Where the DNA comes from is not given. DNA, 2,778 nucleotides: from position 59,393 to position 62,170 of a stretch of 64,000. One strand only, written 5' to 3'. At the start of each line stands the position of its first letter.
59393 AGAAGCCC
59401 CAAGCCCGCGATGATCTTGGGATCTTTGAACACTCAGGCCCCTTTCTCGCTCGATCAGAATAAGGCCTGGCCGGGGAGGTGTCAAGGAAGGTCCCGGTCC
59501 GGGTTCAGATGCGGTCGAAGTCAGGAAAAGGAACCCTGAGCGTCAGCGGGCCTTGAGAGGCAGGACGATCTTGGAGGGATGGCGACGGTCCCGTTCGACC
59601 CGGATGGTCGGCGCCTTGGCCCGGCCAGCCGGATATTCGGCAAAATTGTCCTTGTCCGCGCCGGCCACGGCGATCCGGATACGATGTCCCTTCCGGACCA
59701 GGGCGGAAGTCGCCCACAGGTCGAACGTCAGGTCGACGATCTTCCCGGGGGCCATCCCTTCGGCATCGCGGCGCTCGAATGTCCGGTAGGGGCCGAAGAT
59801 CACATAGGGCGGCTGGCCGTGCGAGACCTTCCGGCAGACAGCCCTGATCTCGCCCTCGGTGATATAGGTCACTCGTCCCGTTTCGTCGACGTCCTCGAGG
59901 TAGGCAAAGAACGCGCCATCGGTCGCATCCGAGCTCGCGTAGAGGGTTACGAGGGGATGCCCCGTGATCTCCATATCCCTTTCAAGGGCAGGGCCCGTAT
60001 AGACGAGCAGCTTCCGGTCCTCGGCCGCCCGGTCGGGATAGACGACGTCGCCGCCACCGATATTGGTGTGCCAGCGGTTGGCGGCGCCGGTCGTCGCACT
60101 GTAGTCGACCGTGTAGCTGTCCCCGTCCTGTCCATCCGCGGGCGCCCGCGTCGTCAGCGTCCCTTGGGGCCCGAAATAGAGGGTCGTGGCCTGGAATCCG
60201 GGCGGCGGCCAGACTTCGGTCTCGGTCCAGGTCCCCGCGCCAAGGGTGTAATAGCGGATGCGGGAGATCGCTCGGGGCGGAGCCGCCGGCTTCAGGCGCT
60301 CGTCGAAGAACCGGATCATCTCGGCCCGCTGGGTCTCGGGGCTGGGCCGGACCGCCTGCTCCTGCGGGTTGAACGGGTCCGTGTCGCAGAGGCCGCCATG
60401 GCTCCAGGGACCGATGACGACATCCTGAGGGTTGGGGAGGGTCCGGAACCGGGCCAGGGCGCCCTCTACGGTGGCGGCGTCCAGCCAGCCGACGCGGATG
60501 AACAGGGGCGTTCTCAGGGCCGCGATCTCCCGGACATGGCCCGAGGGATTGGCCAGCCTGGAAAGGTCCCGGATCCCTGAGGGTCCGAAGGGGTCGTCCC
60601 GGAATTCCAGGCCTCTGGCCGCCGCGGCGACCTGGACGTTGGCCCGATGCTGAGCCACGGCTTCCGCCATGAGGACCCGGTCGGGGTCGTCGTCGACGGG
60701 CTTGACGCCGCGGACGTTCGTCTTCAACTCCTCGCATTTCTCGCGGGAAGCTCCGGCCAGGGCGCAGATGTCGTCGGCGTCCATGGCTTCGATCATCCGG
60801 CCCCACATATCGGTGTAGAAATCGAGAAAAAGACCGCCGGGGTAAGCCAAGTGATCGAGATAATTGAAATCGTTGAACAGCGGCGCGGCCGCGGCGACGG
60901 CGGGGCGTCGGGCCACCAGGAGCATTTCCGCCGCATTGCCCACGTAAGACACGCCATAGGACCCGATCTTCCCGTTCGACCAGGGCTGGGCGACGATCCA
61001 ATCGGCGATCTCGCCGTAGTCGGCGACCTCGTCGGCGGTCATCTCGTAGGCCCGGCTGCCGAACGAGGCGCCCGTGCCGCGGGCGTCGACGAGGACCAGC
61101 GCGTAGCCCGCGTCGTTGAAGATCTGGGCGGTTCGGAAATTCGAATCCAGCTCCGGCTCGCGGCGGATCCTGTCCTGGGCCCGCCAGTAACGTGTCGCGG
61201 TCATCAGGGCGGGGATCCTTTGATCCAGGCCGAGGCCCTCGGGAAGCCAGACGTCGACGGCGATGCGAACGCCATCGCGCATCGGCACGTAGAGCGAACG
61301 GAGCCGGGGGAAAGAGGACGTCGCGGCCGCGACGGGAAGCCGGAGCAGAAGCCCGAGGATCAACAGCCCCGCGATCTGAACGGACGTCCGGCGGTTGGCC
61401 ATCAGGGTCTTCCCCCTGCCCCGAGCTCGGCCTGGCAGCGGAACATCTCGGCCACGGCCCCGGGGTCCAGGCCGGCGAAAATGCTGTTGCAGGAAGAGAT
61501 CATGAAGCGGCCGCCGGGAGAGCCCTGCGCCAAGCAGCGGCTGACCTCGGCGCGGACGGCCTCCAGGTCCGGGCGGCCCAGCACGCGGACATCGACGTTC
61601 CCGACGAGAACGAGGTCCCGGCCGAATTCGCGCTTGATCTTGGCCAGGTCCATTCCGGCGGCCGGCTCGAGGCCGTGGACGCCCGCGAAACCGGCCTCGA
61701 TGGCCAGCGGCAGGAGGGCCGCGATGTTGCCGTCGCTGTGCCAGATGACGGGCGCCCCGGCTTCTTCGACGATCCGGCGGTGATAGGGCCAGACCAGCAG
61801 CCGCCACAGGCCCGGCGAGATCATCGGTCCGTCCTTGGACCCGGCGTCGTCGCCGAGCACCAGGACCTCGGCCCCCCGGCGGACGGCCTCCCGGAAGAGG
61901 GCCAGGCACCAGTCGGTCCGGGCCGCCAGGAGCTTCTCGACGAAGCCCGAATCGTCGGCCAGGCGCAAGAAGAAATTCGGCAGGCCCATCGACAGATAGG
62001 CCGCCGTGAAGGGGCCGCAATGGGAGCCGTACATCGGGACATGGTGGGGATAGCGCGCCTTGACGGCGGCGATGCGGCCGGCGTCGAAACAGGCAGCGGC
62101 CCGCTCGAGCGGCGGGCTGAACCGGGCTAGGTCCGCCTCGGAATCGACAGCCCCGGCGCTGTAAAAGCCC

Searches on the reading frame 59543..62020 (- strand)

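Call 51: search_protein_families(library=pfam, proteins=[window:59543-62020:-], max_evalue=0.001)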
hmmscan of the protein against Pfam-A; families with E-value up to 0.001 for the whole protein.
window:59543-62020:- (825 aa): 3 families
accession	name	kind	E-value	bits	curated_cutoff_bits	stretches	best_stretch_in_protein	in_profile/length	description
PF02129.25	Peptidase_S15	-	6.6e-39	134.6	23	1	249-542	1-261/262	X-Pro dipeptidyl-peptidase (S15 family)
PF08530.16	PepX_C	-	2.7e-35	122.7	22.5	1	587-798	8-189/217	X-Pro dipeptidyl-peptidase C-terminal non-catalytic domain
PF12146.15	Hydrolase_4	-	0.00057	19.7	27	1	297-383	23-112/239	Serine aminopeptidase, S33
